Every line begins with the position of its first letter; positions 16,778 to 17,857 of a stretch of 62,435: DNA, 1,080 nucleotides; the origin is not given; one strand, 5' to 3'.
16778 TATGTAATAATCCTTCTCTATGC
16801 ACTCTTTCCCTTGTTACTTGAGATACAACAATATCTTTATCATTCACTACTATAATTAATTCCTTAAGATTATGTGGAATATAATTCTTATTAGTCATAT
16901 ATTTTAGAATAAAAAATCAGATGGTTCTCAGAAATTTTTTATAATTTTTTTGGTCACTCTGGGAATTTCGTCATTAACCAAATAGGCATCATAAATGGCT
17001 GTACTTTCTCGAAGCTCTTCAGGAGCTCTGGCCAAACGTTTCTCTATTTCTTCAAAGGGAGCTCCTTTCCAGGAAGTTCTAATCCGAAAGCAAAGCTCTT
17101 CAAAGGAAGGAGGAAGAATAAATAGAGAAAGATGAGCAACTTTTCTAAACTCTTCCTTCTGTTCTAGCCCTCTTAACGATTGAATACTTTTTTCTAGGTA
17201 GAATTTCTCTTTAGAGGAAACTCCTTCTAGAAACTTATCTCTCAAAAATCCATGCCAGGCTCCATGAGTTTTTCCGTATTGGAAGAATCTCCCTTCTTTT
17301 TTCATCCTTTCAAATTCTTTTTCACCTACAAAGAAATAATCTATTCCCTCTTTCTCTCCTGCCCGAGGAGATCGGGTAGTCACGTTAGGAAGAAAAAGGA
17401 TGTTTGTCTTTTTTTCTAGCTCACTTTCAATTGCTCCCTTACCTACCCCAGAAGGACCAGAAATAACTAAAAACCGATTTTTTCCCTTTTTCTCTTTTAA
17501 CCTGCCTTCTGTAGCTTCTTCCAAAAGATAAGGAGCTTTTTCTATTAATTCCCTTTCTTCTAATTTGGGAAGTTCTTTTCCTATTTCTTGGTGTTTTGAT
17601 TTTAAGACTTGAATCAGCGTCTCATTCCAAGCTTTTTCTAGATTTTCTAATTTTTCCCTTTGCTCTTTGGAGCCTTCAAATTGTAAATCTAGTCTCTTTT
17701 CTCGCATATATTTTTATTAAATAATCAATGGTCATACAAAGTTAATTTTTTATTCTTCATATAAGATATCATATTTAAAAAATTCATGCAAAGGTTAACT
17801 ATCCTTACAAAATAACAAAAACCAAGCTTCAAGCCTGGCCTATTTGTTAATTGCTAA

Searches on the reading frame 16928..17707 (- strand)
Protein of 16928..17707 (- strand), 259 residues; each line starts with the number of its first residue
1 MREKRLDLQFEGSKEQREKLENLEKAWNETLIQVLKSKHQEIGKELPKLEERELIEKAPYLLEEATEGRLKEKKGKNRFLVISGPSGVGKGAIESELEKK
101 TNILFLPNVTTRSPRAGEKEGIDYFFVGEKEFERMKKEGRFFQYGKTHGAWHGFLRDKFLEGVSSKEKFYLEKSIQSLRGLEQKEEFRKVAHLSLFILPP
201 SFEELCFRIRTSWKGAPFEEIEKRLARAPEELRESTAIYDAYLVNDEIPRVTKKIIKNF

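Call 108: search_protein_families(library=pfam, proteins=[window:16928-17707:-], max_evalue=0.00001)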
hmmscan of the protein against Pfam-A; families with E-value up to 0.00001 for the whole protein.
window:16928-17707:- (259 aa): 1 family
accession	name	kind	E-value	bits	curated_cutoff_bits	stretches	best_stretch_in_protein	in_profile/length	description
PF00625.27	Guanylate_kin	-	1.4e-20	74.2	25.2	1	77-255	2-175/182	Guanylate kinase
